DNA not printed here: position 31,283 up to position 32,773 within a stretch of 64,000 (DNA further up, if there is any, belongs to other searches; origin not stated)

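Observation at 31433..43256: Minus-strand block of three giant PQQ/BamB-like multi-propeller Ig-domain proteins, an embedded 62-aa ORF, and an ATGA-coupled alpha/alpha-toroid protein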

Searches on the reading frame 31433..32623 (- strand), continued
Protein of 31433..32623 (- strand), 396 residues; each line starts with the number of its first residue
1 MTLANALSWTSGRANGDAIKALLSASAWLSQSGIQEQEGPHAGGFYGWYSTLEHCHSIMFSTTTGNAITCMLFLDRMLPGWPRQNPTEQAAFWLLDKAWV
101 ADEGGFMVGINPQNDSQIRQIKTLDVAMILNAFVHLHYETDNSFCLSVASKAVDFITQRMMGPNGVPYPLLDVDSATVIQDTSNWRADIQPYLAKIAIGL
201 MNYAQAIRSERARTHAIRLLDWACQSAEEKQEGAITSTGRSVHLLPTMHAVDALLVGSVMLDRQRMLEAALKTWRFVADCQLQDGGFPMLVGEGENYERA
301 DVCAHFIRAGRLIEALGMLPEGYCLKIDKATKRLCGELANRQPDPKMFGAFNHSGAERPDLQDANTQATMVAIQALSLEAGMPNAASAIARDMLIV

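Call 32: find_related_loci(query=A2, collection=genome_contigs, flank=8000)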
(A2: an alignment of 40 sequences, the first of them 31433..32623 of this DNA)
Query A2 (396 aa) in genome_contigs; peptide patterns used: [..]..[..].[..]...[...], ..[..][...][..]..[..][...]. (x = any residue, [..] = any of these).
197 stretches matched a pattern; 106 encode a relative of the query (tblastn E <= 1e-3); the best 80 are kept; 80 distinct loci.
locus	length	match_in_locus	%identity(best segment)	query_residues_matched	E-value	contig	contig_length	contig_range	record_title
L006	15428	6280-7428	51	13-396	4e-132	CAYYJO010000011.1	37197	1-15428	MAG TPA_asm: uncultured Caldisericales bacterium isolate binchicken_co269_144 genome assembly, contig: NODE_941_length_3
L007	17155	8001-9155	51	11-396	5e-130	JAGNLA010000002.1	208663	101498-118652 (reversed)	MAG: Caldisericia bacterium isolate Go_SlDig_bin_19 Go_SlDig_88_length_208663_cov_12.243804, whole genome shotgun sequen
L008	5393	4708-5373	53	13-234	2e-73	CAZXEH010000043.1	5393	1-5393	MAG TPA_asm: uncultured Caldisericales bacterium isolate binchicken_co20_338 genome assembly, contig: NODE_26944_length_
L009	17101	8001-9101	28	20-379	2e-38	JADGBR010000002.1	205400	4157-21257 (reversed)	MAG: Candidatus Omnitrophota bacterium isolate nW3bin14 nW3_bin14_NODE_2_length_205400_cov_4.574094, whole genome shotgu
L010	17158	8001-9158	26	17-395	2e-35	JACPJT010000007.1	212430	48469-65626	MAG: Candidatus Aenigmatarchaeota archaeon isolate NC_groundwater_475_Ag_S-0.1um_40_10 S35_SO-1_scaffold_363832, whole g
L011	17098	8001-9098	29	28-395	8e-35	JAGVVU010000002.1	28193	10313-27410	MAG: Candidatus Aenigmatarchaeota archaeon isolate RIFCSPLOWO2_01_FULL_48_10 rifcsplowo2_01_scaffold_11994, whole genome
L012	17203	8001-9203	25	1-395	2e-34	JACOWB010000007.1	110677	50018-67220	MAG: Candidatus Aenigmatarchaeota archaeon isolate NC_groundwater_115_Ag_B-0.1um_41_10 S3_GD2017_2_B1_scaffold_106, whol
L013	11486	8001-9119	26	17-376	8e-33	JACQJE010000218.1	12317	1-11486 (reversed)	MAG: Deltaproteobacteria bacterium isolate NC_groundwater_1143_Ag_S-0.1um_50_26 S_p1_S3_coassembly_k141_2454475, whole g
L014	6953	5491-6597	27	13-378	5e-32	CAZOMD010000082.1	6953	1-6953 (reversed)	MAG TPA_asm: uncultured Planctomycetia bacterium isolate binchicken_co232_106 genome assembly, contig: NODE_20545_length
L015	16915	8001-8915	29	10-312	3e-31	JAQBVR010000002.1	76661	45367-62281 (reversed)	MAG: bacterium isolate casp150-mb.199 NODE_781_length_76661_cov_0.090567, whole genome shotgun sequence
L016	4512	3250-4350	26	20-376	1e-31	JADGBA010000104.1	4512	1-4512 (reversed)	MAG: Candidatus Omnitrophota bacterium isolate nS315bin20 nS315_bin20_NODE_12611_length_4512_cov_2.728068, whole genome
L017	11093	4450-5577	26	11-376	4e-31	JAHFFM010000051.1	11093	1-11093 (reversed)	MAG: Candidatus Omnitrophota bacterium isolate nzgw292 NODE_8682_length_11094_cov_3.690057, whole genome shotgun sequenc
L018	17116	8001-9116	26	12-378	7e-31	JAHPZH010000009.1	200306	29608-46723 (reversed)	MAG: Candidatus Helarchaeota archaeon isolate LW55_61 NODE_75_length_200306_cov_16.336812, whole genome shotgun sequence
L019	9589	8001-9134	26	12-384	3e-30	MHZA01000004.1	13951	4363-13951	MAG: Planctomycetes bacterium RIFCSPLOWO2_12_FULL_40_19 rifcsplowo2_12_scaffold_11036, whole genome shotgun sequence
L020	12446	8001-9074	25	25-378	2e-30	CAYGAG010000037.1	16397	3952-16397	MAG TPA_asm: uncultured Candidatus Bathyarchaeia archaeon isolate ERP108616_co2_98 genome assembly, contig: NODE_5647_le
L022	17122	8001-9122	25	20-376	4e-30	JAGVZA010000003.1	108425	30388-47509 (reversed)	Candidatus Woesearchaeota archaeon isolate RIFCSPHIGHO2_02_FULL_36_21 rifcsphigho2_02_scaffold_560, whole genome shotgun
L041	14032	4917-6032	27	21-376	2e-26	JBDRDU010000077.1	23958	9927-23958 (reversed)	MAG: bacterium isolate MEGAHIT-group-1.272 k141_1410455, whole genome shotgun sequence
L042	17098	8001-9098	29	25-382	4e-26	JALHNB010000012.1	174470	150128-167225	MAG: Anaerolineae bacterium isolate Bin_50_3 c_000000000551, whole genome shotgun sequence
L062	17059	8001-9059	25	19-378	4e-22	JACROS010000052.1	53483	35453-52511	MAG: Candidatus Omnitrophota bacterium isolate NC_groundwater_1967_Pr3_S-0.2um_38_3 scaffold_46756, whole genome shotgun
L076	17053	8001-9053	24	15-378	2e-18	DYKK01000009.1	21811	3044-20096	MAG TPA_asm: Anaeromyxobacter dehalogenans isolate SulCav_AS07-7_70_20 SulCav_AS07_7_2344_length_21811_cov_10_776751, wh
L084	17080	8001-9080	22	28-378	3e-16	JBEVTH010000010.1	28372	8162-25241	MAG: Candidatus Nitrososphaera maunauluensis isolate MAG-C2-3 NODE_727_length_28372_cov_8.133277, whole genome shotgun s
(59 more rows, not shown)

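Call 37: search_protein_families(library=pfam, proteins=[L062:4819-6519:+, L062:6533-7504:+, L062:7477-7980:+, L062:9124-10242:+, L062:10242-11279:+, L062:11293-12441:+, L010:5388-6944:+, L010:7001-7981:+, L010:9170-10351:+, L042:6756-7964:+], max_evalue=0.00001)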
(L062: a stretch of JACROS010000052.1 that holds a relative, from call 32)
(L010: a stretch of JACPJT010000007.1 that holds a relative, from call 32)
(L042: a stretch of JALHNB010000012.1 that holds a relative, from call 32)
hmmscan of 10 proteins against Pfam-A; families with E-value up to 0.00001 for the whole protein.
L062:4819-6519:+ (566 aa): 1 family
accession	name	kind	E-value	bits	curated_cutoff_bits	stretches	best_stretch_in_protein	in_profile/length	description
PF00551.24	Formyl_trans_N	-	3.9e-20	72.8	26.1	1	25-189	12-178/181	Formyl transferase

L062:6533-7504:+ (323 aa): 7 families
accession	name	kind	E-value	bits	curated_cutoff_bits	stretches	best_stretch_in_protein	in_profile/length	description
PF16363.11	GDP_Man_Dehyd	-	1.4e-63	215.8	27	1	11-312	1-331/332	GDP-mannose 4,6 dehydratase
PF01370.27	Epimerase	-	3.6e-59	200.5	20.9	1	10-249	1-239/240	NAD dependent epimerase/dehydratase family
PF01073.25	3Beta_HSD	-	3.4e-18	66.1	22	1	11-233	1-225/280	3-beta hydroxysteroid dehydrogenase/isomerase family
PF02719.21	Polysacc_synt_2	-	2.3e-17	63.6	20.2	1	10-273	1-252/293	Polysaccharide biosynthesis protein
PF07993.18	NAD_binding_4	-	2.2e-13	50.4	20.1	1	12-190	1-209/258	Male sterility protein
PF04321.23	RmlD_sub_bind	-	3e-08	33.5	27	1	9-234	2-194/287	RmlD substrate binding domain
PF13460.12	NAD_binding_10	-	4.3e-06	27.2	27.2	1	14-185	1-143/184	NAD(P)H-binding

L062:7477-7980:+ (167 aa): 3 families
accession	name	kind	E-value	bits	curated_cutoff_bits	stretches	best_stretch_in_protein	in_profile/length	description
PF00132.30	Hexapep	-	2.3e-25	87.6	27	3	24-57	2-35/36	Bacterial transferase hexapeptide (six repeats)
PF25084.1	LbH_EIF2B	-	4.1e-13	49.7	54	1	11-93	15-94/105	EIF2B subunit epsilon LbH domain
PF14602.12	Hexapep_2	-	1.7e-10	40.9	27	0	119-145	10-34/34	Hexapeptide repeat of succinyl-transferase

L062:9124-10242:+ (372 aa): 1 family
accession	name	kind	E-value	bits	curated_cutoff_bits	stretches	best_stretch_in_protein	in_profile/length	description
PF02350.25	Epimerase_2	-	6e-100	334.9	30.6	1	27-369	6-346/347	UDP-N-acetylglucosamine 2-epimerase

L062:10242-11279:+ (345 aa): 3 families
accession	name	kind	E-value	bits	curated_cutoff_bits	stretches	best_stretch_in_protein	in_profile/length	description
PF00534.26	Glycos_transf_1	-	9.6e-16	58.2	26.4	1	175-317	14-162/172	Glycosyl transferases group 1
PF13692.12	Glyco_trans_1_4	-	1.4e-09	38.8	27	1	179-290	4-117/142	Glycosyl transferases group 1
PF13439.12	Glyco_transf_4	-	2e-06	28.3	28.5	0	48-159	72-168/170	Glycosyltransferase Family 4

L062:11293-12441:+ (382 aa): 1 family
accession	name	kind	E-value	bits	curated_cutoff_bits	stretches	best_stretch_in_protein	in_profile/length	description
PF01075.23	Glyco_transf_9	-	9.2e-34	117.3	22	1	116-358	2-244/247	Glycosyltransferase family 9 (heptosyltransferase)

L010:5388-6944:+ (518 aa): 2 families
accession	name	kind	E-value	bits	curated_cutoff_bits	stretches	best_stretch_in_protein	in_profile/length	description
PF01943.22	Polysacc_synt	-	9.2e-13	48.7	28.2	1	22-290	2-271/274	Polysaccharide biosynthesis protein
PF13440.11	Polysacc_synt_3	-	6.8e-09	35.8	23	1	50-344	6-292/293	Polysaccharide biosynthesis protein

L010:7001-7981:+ (326 aa): 6 families
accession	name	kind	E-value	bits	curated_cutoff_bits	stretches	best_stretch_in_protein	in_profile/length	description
PF16363.11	GDP_Man_Dehyd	-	5.9e-69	233.5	27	1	14-314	1-330/332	GDP-mannose 4,6 dehydratase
PF01370.27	Epimerase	-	4.4e-59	200.2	20.9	1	13-252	1-239/240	NAD dependent epimerase/dehydratase family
PF02719.21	Polysacc_synt_2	-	4.6e-24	85.6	20.2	1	13-276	1-252/293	Polysaccharide biosynthesis protein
PF01073.25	3Beta_HSD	-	8.3e-17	61.6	22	1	14-237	1-226/280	3-beta hydroxysteroid dehydrogenase/isomerase family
PF07993.18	NAD_binding_4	-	1e-13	51.5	20.1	1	15-233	1-255/258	Male sterility protein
PF04321.23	RmlD_sub_bind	-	1.4e-10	41.2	27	1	12-278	2-238/287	RmlD substrate binding domain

L010:9170-10351:+ (393 aa): 4 families
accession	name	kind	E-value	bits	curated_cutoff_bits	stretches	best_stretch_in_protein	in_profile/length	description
PF00534.26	Glycos_transf_1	-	1.4e-33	116.3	26.4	1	214-373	13-172/172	Glycosyl transferases group 1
PF13692.12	Glyco_trans_1_4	-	5e-27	95.3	27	1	231-356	17-139/142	Glycosyl transferases group 1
PF13439.12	Glyco_transf_4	-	3.6e-15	56.8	28.5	1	26-197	1-169/170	Glycosyltransferase Family 4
PF13524.12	Glyco_trans_1_2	-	5e-11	43.2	25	1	269-386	27-141/144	Glycosyl transferase-like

L042:6756-7964:+ (402 aa): 4 families
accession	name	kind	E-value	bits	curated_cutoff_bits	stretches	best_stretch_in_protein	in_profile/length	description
PF13692.12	Glyco_trans_1_4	-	1.5e-16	61.4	27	1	222-359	2-142/142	Glycosyl transferases group 1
PF13524.12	Glyco_trans_1_2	-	1.1e-09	38.8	25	1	304-380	59-135/144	Glycosyl transferase-like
PF00534.26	Glycos_transf_1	-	1.8e-07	31.3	26.4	1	220-372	14-171/172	Glycosyl transferases group 1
PF13439.12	Glyco_transf_4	-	7.9e-07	29.7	28.5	0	156-211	114-170/170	Glycosyltransferase Family 4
